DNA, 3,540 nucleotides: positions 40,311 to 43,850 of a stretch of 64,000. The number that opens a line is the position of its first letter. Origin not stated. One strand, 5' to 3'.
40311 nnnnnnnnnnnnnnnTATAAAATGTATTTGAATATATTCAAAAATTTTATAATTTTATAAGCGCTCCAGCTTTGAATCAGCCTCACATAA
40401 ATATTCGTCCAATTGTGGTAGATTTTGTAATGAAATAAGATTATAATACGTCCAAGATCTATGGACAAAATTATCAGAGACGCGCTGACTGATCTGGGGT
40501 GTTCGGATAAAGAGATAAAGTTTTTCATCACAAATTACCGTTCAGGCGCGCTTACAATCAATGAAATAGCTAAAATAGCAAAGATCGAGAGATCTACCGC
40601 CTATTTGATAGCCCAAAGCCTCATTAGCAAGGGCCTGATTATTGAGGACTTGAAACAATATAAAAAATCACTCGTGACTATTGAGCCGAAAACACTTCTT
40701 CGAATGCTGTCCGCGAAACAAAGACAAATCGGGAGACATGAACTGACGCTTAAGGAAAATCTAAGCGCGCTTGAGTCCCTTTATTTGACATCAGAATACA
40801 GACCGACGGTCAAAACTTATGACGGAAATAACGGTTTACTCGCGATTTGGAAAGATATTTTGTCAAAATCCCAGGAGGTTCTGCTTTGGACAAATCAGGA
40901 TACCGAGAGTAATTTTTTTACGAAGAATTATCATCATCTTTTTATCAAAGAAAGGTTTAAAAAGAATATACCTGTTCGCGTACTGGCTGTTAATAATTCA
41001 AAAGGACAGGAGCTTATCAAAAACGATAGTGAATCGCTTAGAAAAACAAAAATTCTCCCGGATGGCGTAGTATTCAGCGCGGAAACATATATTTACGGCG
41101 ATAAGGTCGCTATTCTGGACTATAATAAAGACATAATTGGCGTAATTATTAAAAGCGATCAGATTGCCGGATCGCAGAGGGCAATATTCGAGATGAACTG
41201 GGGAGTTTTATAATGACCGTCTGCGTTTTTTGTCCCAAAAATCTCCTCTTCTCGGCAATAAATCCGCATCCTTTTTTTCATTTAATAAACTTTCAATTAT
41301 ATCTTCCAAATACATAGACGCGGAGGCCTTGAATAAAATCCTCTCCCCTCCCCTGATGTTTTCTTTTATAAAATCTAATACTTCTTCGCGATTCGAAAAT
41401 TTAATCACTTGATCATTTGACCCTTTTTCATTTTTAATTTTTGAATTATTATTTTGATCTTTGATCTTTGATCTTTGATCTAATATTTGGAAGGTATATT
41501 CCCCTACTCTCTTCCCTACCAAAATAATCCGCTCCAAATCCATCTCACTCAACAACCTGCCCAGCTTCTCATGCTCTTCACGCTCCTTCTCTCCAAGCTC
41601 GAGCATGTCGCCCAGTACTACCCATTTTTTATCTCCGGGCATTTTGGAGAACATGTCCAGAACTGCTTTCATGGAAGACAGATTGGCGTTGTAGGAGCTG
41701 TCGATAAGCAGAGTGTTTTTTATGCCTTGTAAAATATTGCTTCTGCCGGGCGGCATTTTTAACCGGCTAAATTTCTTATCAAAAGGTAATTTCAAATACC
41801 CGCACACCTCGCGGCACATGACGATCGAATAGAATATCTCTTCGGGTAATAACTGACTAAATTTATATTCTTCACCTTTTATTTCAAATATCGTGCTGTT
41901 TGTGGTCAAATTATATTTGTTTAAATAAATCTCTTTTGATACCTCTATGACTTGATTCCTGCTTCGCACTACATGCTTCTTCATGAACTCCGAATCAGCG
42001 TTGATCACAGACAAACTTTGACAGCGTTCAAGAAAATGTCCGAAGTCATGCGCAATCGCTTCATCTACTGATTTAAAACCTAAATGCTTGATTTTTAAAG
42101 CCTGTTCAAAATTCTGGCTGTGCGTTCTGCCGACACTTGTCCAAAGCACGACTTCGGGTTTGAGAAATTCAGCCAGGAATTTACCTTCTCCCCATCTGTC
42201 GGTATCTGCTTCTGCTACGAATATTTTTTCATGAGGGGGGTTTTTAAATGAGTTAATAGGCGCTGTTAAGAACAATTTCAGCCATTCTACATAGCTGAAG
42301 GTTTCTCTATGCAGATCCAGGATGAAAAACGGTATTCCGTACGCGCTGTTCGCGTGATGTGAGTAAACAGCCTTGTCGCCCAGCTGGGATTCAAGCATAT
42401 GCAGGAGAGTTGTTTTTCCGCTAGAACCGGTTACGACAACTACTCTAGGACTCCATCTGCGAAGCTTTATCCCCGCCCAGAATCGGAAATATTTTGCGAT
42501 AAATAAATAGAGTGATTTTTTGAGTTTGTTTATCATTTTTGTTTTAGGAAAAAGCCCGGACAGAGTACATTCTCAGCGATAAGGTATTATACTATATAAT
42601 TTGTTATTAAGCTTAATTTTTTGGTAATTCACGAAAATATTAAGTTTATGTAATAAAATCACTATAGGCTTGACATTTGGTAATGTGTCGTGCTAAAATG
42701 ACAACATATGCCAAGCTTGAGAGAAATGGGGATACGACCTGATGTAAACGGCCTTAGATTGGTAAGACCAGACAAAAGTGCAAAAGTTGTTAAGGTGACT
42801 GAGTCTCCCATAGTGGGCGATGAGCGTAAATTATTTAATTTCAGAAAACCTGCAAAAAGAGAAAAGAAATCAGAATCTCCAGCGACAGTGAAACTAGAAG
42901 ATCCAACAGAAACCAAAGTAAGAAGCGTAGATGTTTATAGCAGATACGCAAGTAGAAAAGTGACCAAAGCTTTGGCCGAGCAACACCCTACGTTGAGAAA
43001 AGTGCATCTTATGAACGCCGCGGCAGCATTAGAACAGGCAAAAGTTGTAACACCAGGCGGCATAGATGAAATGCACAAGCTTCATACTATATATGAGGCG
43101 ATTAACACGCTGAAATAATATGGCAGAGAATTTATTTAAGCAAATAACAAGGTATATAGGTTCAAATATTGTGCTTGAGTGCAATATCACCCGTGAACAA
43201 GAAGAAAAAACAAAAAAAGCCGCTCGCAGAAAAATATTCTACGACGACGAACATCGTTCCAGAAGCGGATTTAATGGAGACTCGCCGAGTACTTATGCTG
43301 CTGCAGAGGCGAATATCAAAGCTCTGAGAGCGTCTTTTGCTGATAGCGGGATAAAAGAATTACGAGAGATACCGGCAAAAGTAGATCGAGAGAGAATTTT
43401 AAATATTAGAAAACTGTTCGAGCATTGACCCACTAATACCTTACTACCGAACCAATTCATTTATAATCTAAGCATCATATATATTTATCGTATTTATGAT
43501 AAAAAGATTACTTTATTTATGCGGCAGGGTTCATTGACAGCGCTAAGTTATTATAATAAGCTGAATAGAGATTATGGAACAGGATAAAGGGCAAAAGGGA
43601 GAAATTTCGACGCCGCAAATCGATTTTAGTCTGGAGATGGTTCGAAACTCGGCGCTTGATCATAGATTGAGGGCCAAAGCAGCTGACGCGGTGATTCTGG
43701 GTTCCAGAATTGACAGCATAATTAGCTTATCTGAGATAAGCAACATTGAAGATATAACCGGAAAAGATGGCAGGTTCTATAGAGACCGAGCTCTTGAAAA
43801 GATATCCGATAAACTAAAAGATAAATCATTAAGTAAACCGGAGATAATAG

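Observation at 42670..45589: Orphan three-gene + strand operon with a leaderless-type promoter next to dnaB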

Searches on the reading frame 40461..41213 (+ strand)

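Call 3: search_protein_families(library=pfam, proteins=[window:40461-41213:+], max_evalue=1)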
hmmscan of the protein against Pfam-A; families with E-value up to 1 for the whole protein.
window:40461-41213:+ (250 aa): 5 families
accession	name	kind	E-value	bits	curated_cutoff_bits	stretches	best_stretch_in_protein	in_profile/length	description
PF01978.25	TrmB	-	3.1e-08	33.8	25.6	1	9-68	1-60/68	Sugar-specific transcriptional regulator TrmB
PF09339.16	HTH_IclR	-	0.0068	16.6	22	1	29-60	17-48/52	IclR helix-turn-helix domain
PF22121.2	MtxA_C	-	0.011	16.4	27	1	34-71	9-46/81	Magnetotaxis protein MtxA, C-terminal domain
PF01047.28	MarR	-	0.014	15.7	24.6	1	26-60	13-47/59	MarR family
PF12802.13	MarR_2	-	0.052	14.2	27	1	27-60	16-50/61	MarR family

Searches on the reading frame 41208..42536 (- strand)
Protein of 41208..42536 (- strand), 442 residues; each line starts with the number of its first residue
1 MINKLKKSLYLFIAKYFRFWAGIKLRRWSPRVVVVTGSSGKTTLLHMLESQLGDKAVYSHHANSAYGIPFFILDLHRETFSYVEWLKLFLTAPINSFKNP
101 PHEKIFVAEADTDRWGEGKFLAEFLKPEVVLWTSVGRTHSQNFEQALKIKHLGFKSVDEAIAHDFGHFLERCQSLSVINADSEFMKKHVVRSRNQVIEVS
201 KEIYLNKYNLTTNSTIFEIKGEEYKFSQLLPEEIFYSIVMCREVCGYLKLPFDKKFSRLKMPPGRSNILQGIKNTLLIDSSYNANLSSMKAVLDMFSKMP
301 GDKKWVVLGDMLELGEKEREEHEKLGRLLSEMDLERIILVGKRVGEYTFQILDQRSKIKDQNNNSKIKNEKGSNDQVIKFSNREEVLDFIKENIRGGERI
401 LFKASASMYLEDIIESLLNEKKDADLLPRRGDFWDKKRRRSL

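Call 3: search_protein_families(library=pfam, proteins=[window:41208-42536:-], max_evalue=1)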
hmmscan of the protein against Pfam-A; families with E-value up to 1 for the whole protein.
window:41208-42536:- (442 aa): 2 families
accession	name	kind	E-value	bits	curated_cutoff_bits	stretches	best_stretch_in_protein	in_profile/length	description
PF02875.26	Mur_ligase_C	-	2.8e-15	57.7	28.4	1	264-405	1-126/127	Mur ligase, glutamate ligase domain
PF08245.18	Mur_ligase_M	-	7.6e-12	46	24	1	35-227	1-181/200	Mur ligase middle domain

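Call 57: search_protein_families(library=ncbifam, proteins=[window:41208-42536:-], max_evalue=0.1)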
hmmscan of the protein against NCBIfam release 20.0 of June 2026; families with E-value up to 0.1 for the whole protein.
window:41208-42536:- (442 aa): 11 families
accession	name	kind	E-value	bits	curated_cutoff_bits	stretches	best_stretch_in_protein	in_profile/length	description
TIGR01143.1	murF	subfamily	2.3e-49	168.5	288.6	2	91-417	114-418/418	UDP-N-acetylmuramoyl-tripeptide--D-alanyl-D-alanine ligase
NF008896.0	PRK11929.1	equivalog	1.5e-36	125.6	1023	2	101-421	654-961/965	bifunctional UDP-N-acetylmuramoyl-L-alanyl-D-glutamate--2,6-diaminopimelate ligase MurE/UDP-N-acetylmuramoyl-tripeptide--D-alanyl-D-alanine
NF008897.0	PRK11930.1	equivalog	6.5e-22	77.4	804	1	103-415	159-451/822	bifunctional UDP-N-acetylmuramoyl-tripeptide:D-alanyl-D-alanine ligase/alanine racemase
NF008041.0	PRK10773.1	equivalog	6.3e-20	71.3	551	1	256-343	308-394/453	UDP-N-acetylmuramoyl-tripeptide--D-alanyl-D-alanine ligase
NF010693.0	PRK14093.1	equivalog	4.8e-14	51.9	544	1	272-341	336-408/479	UDP-N-acetylmuramoylalanyl-D-glutamyl-2,6-diaminopimelate--D-alanyl-D-alanine ligase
NF033197.0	F430_CfbE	equivalog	5.2e-06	25.7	250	1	29-62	98-131/430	coenzyme F430 synthase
NF001126.0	PRK00139.1-4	equivalog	1.7e-05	23.6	373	1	167-309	222-375/486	UDP-N-acetylmuramoyl-L-alanyl-D-glutamate--2,6-diaminopimelate ligase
TIGR02068.2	cya_phycin_syn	equivalog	2.1e-05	22.8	850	1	259-395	716-852/862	cyanophycin synthetase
NF010623.0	PRK14016.1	subfamily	0.00097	17.4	877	1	259-385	718-844/871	cyanophycin synthetase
TIGR01085.1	murE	subfamily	0.014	14.3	257.3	0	31-52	86-107/472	UDP-N-acetylmuramyl-tripeptide synthetase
TIGR01087.1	murD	equivalog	0.02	14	211.95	1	29-53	103-127/441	UDP-N-acetylmuramoyl-L-alanine--D-glutamate ligase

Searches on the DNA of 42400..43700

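Call 76: search_rna_families(source=window, start=42400, end=43700, threshold=evalue, max_evalue=1)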
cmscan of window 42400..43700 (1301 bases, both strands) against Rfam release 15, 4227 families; matches with E-value up to 1: 0.
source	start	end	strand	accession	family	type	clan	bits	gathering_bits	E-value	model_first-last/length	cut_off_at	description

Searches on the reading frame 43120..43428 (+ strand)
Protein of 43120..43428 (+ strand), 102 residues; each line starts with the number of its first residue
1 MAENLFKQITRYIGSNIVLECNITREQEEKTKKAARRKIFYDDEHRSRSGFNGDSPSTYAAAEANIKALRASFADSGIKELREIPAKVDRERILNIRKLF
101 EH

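Call 3: search_protein_families(library=pfam, proteins=[window:43120-43428:+], max_evalue=1)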
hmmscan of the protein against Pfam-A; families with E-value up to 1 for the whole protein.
window:43120-43428:+ (102 aa): 1 family
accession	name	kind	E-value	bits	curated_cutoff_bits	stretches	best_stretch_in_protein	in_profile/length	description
PF02120.21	Flg_hook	-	0.16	12.3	29.8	1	52-79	43-70/85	Flagellar hook-length control protein FliK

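Call 4: search_protein_families(library=phrogs, proteins=[window:43120-43428:+], max_evalue=1)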
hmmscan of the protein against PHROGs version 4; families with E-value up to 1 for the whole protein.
window:43120-43428:+ (102 aa): 0 families

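Call 5: search_protein_families(library=padloc, proteins=[window:43120-43428:+], max_evalue=1)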
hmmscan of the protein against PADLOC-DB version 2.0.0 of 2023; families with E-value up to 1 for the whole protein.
window:43120-43428:+ (102 aa): 0 families

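Call 14: find_homologous_proteins(query=window:43120-43425:+, max_evalue=0.1)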
Query window:43120-43425:+ (102 aa): 1 proteins with E <= 0.1 among 10 candidates.
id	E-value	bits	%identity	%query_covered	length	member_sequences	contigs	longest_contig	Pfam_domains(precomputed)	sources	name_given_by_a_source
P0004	7.5e-59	214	100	100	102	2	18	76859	-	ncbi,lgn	-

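Call 49: search_solved_structures(query=A3, max_evalue=10)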
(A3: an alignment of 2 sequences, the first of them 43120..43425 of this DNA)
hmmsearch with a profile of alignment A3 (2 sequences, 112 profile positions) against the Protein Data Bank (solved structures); distinct sequences matched with E-value up to 10: 1.
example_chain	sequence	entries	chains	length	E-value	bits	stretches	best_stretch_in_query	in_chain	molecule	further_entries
7pzy_V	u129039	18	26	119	0.74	13.3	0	71-101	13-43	Ribosomal 40S subunit protein S20 | Ribosomal protein S10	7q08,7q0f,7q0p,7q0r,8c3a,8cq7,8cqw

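Call 57: search_protein_families(library=ncbifam, proteins=[window:43120-43428:+], max_evalue=0.1)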
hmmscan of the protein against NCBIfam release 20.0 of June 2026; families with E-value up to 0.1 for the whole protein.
window:43120-43428:+ (102 aa): 0 families

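Call 59: predict_structure(protein=window:43120-43425:+)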
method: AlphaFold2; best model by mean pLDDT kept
length: 102 residues; sequences in the alignment: 1
mean_pLDDT: 61.8   pTM: 0.28
mean pLDDT of the five models: 61.8, 44.8, 42.1, 42.0, 40.1
residues with pLDDT >= 90: 0; 70-90: 25; 50-70: 69; < 50: 8
segments of 3 or more residues with pLDDT < 50: 83-85
pLDDT, mean of each block of 10 residues (from residue 1): 69 72 75 65 56 53 64 54 51 61 50
secondary structure, 60 per line:
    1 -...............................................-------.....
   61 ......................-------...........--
elements in order: H2-48 H56-82 H90-100

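Call 70: find_encoding_contigs(protein=P0004, flank=6000, max_places=10)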
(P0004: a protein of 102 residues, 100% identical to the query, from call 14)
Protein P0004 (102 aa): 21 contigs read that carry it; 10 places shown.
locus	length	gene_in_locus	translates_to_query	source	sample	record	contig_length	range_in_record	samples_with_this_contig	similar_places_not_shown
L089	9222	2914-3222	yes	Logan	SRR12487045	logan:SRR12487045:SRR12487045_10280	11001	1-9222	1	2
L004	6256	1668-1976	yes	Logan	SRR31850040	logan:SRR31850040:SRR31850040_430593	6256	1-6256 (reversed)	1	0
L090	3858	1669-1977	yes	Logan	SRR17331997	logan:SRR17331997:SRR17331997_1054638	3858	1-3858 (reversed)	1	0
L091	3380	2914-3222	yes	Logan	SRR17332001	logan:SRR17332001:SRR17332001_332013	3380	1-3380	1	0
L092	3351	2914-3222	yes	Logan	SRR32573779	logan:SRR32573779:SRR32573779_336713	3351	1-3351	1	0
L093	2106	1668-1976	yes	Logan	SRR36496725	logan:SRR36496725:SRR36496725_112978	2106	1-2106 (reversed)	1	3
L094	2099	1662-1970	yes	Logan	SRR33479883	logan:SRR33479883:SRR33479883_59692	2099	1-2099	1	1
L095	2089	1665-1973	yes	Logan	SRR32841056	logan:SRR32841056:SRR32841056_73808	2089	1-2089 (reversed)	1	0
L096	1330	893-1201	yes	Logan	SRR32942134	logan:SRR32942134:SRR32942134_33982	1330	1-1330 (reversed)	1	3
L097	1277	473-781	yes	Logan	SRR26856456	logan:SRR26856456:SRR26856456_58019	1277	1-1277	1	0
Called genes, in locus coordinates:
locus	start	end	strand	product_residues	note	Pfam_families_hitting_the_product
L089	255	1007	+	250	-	PF01978:TrmB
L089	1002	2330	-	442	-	PF08245:Mur_ligase_M, PF02875:Mur_ligase_C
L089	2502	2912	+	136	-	-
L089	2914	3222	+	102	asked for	-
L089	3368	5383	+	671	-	-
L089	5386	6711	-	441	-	PF00772:DnaB, PF03796:DnaB_C, PF13481:AAA_25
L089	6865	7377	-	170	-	-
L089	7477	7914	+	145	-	-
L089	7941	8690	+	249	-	PF18914:DUF5666 (faint)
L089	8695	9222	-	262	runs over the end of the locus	PF18306:LDcluster4, PF03641:Lysine_decarbox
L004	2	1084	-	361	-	?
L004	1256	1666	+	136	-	-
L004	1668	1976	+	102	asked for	-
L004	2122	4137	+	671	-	-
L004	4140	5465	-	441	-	PF00772:DnaB, PF03796:DnaB_C, PF13481:AAA_25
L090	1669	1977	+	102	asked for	-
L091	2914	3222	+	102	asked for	-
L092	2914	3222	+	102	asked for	-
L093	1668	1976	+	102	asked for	-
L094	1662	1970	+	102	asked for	-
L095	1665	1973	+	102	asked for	-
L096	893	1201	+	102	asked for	-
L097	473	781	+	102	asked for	-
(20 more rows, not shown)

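Call 81: search_dna_similar(query=window:43120-43425:+, collection=phages, mode=protein, max_evalue=0.1, max_rows=10)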
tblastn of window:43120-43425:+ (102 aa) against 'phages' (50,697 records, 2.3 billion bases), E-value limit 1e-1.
No match.

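Call 99: find_related_loci(query=A3, collection=viral_contigs, flank=3000)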
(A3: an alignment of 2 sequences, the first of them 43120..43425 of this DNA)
Query A3 (102 aa) in viral_contigs; peptide patterns used: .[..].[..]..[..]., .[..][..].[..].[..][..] (x = any residue, [..] = any of these).
70 stretches matched a pattern, but none encodes a relative of the query by tblastn (E <= 1e-3).
